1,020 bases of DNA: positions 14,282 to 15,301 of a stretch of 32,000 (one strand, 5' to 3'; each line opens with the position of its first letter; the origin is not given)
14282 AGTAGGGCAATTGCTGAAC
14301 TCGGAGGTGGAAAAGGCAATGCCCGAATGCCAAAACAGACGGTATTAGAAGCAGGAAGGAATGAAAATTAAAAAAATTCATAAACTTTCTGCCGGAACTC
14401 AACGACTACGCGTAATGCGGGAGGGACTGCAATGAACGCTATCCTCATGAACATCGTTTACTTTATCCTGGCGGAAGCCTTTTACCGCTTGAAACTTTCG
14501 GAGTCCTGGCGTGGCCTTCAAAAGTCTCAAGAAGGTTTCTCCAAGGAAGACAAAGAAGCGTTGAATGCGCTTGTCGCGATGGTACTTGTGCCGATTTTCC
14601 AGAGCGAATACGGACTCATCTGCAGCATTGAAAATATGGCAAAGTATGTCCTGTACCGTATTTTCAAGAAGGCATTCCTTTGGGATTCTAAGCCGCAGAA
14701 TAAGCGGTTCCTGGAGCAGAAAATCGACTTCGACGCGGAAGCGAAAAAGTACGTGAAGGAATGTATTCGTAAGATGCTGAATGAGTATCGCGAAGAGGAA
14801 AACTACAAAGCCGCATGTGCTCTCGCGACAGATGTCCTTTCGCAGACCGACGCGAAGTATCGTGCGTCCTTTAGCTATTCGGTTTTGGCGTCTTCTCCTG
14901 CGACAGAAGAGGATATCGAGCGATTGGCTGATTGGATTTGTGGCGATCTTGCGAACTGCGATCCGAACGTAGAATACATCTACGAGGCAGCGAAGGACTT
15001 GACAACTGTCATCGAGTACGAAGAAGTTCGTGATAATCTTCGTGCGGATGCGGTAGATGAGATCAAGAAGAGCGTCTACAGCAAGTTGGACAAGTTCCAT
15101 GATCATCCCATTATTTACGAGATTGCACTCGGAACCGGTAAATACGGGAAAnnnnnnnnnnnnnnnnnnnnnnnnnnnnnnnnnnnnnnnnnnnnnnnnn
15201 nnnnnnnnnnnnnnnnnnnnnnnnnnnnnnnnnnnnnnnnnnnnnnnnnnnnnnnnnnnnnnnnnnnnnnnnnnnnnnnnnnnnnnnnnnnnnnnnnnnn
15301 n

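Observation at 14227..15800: Codon-usage-foreign single-gene cassette: unknown 230-aa domain fused to a YfbR-like HD nucleotidase, with its own strong promoter, long leader and terminator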

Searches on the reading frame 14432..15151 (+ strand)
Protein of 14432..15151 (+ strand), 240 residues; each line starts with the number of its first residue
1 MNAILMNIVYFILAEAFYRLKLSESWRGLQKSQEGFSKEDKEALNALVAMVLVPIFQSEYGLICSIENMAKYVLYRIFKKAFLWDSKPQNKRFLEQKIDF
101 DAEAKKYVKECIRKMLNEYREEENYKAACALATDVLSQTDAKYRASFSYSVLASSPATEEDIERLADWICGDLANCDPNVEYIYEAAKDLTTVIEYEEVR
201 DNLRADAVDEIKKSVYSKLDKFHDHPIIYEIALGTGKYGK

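Call 55: predict_structure(alignment_id=A2)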
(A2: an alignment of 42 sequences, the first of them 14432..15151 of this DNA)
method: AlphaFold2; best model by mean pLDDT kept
length: 240 residues; sequences in the alignment: 42
mean_pLDDT: 87.2   pTM: 0.81
mean pLDDT of the five models: 87.2, 86.8, 86.2, 84.0, 82.7
residues with pLDDT >= 90: 148; 70-90: 65; 50-70: 26; < 50: 1
segments of 3 or more residues with pLDDT < 50: none
pLDDT, mean of each block of 10 residues (from residue 1): 73 92 70 75 96 97 94 93 79 92 94 93 79 79 67 73 93 91 97 92 90 95 96 93
secondary structure, 60 per line:
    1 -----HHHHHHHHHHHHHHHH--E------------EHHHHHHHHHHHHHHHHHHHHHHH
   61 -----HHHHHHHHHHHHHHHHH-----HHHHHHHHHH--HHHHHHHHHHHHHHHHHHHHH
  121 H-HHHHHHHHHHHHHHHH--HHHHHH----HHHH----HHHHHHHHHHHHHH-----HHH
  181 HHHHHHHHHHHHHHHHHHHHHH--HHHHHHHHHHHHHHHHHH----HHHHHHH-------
elements in order: H6-21 H38-60 H66-82 H88-97 H100-121 H123-138 H141-146 H151-154 H159-172 H178-202 H205-222 H227-233
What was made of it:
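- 14432..15151 (+): CDS part 1, residues 1-240. This is a degenerate YfbR-like HD fold without the H..HD..D metal ligands. Family-invariant residues are K21, W26, G28, F36, K38, K41, E42, R76, K80, W84, D85, K87, P88 and E195. AlphaFold2 model with pLDDT 87 (call 55).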

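Call 60: search_solved_structures(query=A3, max_evalue=10, show_alignments=1)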
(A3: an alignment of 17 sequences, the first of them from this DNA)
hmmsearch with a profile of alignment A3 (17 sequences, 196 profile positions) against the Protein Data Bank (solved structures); distinct sequences matched with E-value up to 10: 2.
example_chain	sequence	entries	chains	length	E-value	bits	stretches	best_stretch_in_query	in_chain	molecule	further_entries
1yb1_A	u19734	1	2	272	1.5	11.6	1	66-134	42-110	17-beta-hydroxysteroid dehydrogenase type XI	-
8amz_K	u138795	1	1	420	1.8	11.3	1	135-185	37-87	AAA domain-containing protein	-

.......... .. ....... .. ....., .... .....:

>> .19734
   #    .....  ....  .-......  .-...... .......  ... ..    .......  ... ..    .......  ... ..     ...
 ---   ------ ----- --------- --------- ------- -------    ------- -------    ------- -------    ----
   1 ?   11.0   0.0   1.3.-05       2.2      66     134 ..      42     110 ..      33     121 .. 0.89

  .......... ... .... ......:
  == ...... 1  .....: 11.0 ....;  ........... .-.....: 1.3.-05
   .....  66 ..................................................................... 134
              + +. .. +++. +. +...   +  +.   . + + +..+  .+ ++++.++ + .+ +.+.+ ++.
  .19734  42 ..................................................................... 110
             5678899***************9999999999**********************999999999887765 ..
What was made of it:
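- Tried and rejected: A sequence profile of the N-domain against PDB found nothing (call 60).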

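Call 65: fold_search(model_id=the predicted structure, library=pdb)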
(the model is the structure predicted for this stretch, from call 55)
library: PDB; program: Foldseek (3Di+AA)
matches with E <= 10: 124; with E <= 0.001: 0
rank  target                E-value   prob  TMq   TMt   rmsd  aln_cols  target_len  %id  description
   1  5tk7                  3.1e-02  1.00  0.49  0.60   6.7       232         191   14  Structure of the HD-domain phosphohydrolase OxsA with Oxetanocin-A triphosphate bound (released 2016-11-16)
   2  2pau_A                6.7e-02  1.00  0.54  0.70   4.0       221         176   13  Crystal structure of the 5'-deoxynucleotidase YfbR mutant E72A complexed with Co(2+) and dAMP (released 2008-03-04)
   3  3mzo_B                1.7e-01  1.00  0.53  0.59   6.2       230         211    8  Crystal structure of a HD-domain phosphohydrolase (lin2634) from LISTERIA INNOCUA at 1.98 A resolution (released 2010-05-26)
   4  2par_A                2.0e-01  1.00  0.50  0.66   4.5       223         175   14  Crystal structure of the 5'-deoxynucleotidase YfbR mutant E72A complexed with Co(2+) and TMP (released 2008-03-04)
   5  2paq_A                2.6e-01  1.00  0.51  0.66   4.3       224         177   12  Crystal structure of the 5'-deoxynucleotidase YfbR (released 2007-04-10)
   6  2paq_B                3.0e-01  0.99  0.50  0.65   4.4       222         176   12  Crystal structure of the 5'-deoxynucleotidase YfbR (released 2007-04-10)
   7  2pau_B                3.8e-01  0.99  0.50  0.65   4.6       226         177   12  Crystal structure of the 5'-deoxynucleotidase YfbR mutant E72A complexed with Co(2+) and dAMP (released 2008-03-04)
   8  2par_B                6.0e-01  0.99  0.53  0.69   4.1       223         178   12  Crystal structure of the 5'-deoxynucleotidase YfbR mutant E72A complexed with Co(2+) and TMP (released 2008-03-04)
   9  2cqz_A                6.0e-01  0.91  0.43  0.56   7.2       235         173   12  Crystal Structure of PH0347 protein from Pyrococcus horikoshii OT3 (released 2006-08-15)
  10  5tka                  8.0e-01  0.92  0.43  0.58  10.4       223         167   15  Structure of the HD-domain phosphohydrolase OxsA (released 2016-11-16)
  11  2gz4_C                8.0e-01  0.60  0.32  0.38  16.6       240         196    7  1.5 A Crystal Structure of a Protein of Unknown Function ATU1052 from Agrobacterium tumefaciens (released 2006-06-20)
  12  3mzo_C                1.0e+00  0.90  0.50  0.59   5.7       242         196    8  Crystal structure of a HD-domain phosphohydrolase (lin2634) from LISTERIA INNOCUA at 1.98 A resolution (released 2010-05-26)
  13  8brd_A                1.0e+00  0.10  0.17  0.16  16.7       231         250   13  Mechanisms of ion selectivity and rotor coupling in the bacterial flagellar sodium-driven stator unit (released 2023-06-14)
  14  2gz4_A                1.3e+00  0.23  0.28  0.33  16.9       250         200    8  1.5 A Crystal Structure of a Protein of Unknown Function ATU1052 from Agrobacterium tumefaciens (released 2006-06-20)
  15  9mr6_D                1.7e+00  0.18  0.25  0.16  11.8       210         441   18  X-ray crystal structure of SAMHD1 from Rhizophagus irregularis (released 2025-04-30)
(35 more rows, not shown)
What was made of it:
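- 14432..15151 (+): Foldseek top hits are OxsA 5tk7, YfbR 2pau (target-normalised TM 0.70, rmsd 4.0) and Lin2634 (call 65).
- The N-domain alone matches OxsA, YfbR and Lin2634 structurally, probability 0.99-1.0 (call 65).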

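Call 69: search_protein_representatives(alignment_id=A3)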
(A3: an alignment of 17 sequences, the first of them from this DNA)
Query: 17 sequences, 196 profile positions. Proteins with E-value up to 0.001 (for the whole library): 54; up to 1e-10: 27; up to 1e-30: 16. The best 54 are listed.
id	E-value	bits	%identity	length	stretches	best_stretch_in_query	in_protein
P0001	2.1e-69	249.3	-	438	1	2-196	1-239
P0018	7.5e-66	237.7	-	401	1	2-196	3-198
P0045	8.7e-65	234.3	-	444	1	3-196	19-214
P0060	2.7e-63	229.4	-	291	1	3-196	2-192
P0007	5.0e-63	228.5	-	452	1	3-195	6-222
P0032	7.9e-63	227.9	-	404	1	3-196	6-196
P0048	1.9e-53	197.2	-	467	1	3-187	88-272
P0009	3.0e-53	196.6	-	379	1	5-196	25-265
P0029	4.8e-53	196.0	-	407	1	5-195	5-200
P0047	4.1e-50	186.4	-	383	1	5-187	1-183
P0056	9.7e-49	181.9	-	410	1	4-187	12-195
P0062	1.2e-41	158.7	-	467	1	3-184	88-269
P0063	1.1e-38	149.1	-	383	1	5-185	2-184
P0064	1.5e-37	145.4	-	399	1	3-196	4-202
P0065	1.5e-32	129.1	-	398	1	4-186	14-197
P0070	2.2e-22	95.9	-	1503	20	68-129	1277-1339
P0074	1.8e-12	63.5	-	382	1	5-187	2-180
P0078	1.1e-08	51.1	-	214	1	13-162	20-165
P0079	1.6e-08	50.6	-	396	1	5-188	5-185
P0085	1.6e-06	44.1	-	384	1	7-187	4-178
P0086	2.2e-06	43.7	-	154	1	11-159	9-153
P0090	9.4e-06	41.6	-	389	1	6-190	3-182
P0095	6.1e-05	39.0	-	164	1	3-160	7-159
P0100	1.4e-04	37.8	-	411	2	14-193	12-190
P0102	7.8e-04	35.4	-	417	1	14-182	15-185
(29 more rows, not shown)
